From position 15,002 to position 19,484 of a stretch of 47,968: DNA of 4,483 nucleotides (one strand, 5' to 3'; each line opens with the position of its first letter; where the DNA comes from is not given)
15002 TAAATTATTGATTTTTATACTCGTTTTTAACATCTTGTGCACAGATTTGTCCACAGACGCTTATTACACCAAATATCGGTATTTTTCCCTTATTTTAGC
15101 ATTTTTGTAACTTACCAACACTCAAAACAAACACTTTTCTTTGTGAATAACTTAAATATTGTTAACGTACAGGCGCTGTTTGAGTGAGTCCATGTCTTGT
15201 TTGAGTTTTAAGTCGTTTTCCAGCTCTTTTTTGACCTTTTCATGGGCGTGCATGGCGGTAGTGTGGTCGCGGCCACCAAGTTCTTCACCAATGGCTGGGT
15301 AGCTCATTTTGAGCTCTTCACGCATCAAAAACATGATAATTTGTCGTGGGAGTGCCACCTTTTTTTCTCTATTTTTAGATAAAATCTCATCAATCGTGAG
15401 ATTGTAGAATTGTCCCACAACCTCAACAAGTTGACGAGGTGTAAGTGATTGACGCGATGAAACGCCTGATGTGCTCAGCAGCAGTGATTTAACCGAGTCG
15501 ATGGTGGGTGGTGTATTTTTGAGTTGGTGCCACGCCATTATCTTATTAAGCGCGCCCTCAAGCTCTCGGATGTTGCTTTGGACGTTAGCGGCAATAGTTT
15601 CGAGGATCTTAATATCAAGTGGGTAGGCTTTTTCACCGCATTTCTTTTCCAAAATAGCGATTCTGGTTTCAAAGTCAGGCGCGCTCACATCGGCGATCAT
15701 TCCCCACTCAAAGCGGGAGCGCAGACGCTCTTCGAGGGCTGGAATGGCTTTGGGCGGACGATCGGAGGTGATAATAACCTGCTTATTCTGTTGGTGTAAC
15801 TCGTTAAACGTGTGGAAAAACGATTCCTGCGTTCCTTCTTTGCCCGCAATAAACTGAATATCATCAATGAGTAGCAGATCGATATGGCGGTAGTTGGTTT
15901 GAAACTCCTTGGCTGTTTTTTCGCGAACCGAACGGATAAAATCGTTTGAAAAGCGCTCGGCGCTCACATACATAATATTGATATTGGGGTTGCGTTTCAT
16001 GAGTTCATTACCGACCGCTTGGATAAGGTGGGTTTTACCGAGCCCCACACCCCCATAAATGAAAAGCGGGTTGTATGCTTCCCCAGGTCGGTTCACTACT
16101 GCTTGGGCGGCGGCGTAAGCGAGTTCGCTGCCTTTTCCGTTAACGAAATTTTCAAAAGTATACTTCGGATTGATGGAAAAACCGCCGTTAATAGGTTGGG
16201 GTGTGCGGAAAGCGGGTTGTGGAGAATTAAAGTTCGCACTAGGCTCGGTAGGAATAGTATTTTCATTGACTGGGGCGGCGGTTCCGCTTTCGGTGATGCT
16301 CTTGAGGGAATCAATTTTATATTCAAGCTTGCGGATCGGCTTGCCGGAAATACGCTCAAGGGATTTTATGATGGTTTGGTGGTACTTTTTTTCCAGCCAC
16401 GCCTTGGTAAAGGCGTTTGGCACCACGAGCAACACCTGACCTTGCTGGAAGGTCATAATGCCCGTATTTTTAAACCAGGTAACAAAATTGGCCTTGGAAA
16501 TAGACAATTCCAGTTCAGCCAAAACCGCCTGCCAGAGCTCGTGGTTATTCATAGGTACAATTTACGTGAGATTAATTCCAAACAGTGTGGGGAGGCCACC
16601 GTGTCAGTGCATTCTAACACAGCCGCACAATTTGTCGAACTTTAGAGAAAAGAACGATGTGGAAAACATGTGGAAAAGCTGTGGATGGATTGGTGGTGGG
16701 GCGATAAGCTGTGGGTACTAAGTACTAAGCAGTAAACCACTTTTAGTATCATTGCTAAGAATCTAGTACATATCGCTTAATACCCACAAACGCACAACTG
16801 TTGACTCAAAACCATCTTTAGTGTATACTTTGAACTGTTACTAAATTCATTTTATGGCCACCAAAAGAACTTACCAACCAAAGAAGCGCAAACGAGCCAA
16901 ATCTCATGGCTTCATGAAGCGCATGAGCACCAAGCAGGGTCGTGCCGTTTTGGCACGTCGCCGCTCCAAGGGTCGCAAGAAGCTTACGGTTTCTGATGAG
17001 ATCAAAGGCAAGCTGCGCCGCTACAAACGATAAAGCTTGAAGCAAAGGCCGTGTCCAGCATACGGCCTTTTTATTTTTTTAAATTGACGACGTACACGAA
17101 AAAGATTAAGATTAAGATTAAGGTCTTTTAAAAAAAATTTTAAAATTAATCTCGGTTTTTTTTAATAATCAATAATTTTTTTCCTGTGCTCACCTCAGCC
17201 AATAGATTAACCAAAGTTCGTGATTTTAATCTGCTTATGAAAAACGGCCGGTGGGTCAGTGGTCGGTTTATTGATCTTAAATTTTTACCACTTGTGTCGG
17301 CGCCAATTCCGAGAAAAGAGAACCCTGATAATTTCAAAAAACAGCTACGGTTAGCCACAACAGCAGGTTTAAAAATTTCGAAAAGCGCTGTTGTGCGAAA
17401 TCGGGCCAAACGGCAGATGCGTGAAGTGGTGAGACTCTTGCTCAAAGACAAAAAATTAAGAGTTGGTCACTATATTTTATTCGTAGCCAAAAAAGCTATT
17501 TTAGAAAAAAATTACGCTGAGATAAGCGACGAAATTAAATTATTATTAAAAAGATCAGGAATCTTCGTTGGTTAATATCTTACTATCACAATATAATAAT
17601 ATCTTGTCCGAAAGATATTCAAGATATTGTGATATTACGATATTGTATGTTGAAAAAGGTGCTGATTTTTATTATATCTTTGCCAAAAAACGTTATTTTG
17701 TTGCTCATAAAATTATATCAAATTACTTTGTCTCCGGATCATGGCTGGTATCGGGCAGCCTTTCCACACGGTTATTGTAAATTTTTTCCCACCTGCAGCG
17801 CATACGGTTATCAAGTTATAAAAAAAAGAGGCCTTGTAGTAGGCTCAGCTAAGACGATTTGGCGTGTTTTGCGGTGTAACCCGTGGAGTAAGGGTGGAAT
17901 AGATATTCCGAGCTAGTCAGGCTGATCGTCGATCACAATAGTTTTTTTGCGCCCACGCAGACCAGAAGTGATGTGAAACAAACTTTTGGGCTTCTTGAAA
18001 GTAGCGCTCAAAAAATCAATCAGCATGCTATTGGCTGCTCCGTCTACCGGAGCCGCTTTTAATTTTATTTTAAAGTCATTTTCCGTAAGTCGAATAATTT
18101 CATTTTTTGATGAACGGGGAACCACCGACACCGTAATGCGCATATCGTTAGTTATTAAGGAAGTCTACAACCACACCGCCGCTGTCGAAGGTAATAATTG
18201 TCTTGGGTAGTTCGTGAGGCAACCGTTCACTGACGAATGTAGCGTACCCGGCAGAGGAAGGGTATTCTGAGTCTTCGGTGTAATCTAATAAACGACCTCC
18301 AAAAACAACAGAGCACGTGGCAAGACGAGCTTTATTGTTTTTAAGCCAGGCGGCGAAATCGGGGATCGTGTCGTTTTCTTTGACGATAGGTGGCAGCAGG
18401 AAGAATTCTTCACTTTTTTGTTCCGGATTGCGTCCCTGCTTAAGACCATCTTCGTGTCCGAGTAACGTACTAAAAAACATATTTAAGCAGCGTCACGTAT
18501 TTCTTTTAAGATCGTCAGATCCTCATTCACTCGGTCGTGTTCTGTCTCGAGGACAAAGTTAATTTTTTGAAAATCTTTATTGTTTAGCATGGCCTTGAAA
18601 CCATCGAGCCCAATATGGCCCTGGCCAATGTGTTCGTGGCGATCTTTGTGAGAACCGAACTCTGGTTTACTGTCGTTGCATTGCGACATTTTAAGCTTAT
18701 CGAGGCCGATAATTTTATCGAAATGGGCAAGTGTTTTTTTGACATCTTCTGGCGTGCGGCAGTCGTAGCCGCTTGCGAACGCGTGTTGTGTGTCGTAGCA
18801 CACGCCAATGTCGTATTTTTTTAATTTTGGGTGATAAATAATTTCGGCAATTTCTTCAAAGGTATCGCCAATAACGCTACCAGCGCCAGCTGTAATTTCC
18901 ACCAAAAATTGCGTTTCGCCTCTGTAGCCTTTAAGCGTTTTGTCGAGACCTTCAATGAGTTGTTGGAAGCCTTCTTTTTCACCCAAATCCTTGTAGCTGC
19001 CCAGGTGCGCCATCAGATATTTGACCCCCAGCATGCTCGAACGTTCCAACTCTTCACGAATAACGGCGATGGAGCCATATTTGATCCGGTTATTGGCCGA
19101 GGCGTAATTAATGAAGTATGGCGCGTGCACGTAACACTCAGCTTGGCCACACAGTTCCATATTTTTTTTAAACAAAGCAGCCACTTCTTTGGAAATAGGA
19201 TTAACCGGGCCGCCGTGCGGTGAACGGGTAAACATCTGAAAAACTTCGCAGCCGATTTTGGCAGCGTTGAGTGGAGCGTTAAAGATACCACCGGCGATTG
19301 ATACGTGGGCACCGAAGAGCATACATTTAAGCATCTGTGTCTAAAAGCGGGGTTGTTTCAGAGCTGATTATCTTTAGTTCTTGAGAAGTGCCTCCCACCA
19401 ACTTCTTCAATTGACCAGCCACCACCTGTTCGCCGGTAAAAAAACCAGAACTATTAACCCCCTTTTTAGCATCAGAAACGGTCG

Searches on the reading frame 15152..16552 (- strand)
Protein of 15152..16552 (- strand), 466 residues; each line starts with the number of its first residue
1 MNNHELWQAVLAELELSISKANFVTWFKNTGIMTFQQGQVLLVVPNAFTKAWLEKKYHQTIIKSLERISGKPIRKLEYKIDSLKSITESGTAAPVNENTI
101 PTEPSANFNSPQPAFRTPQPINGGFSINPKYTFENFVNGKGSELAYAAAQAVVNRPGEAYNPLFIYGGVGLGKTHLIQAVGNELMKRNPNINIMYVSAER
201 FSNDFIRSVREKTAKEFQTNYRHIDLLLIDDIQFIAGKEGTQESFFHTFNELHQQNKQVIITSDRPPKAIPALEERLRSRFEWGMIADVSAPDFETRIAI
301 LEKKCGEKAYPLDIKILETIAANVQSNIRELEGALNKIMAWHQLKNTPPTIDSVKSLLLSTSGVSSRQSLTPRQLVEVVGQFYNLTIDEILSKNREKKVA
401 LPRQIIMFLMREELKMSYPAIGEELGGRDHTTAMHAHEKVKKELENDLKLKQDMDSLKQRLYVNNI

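Call 14: search_protein_families(library=pfam, proteins=[window:15152-16552:-], max_evalue=0.00001)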
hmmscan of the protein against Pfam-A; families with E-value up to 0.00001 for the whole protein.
window:15152-16552:- (466 aa): 5 families
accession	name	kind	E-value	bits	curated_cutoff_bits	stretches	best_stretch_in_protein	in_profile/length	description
PF00308.24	Bac_DnaA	-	4.7e-71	238.6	23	1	128-287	2-161/162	Bacterial DnaA ATPAse domain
PF08299.17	Bac_DnaA_C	-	2e-24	85.8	31.5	1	374-440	3-69/69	Bacterial dnaA protein helix-turn-helix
PF11638.13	DnaA_N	-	2.5e-14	53.2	24.6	1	5-64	2-62/65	DnaA N-terminal domain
PF00004.35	AAA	-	3e-10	41.1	21.2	1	164-282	2-128/131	ATPase family associated with various cellular activities (AAA)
PF01695.23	IstB_IS21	-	4.9e-08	33.2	24.1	1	163-266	95-195/238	IstB-like ATP binding protein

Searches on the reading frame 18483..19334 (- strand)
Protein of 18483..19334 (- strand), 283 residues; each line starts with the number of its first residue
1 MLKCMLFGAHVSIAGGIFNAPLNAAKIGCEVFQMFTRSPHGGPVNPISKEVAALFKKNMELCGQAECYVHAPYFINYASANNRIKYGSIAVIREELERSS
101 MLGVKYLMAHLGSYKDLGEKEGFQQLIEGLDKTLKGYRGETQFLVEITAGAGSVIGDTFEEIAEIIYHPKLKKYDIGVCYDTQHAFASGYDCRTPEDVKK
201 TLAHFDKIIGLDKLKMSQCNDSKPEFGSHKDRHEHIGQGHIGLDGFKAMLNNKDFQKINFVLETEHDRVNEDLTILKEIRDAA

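Call 15: search_protein_families(library=pfam, proteins=[window:18483-19334:-], max_evalue=0.00001)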
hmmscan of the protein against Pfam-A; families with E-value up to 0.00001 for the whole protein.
window:18483-19334:- (283 aa): 1 family
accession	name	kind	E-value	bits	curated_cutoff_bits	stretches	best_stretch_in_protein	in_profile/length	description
PF01261.30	AP_endonuc_2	-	3.4e-43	148.6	31.1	1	23-274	3-238/249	Xylose isomerase-like TIM barrel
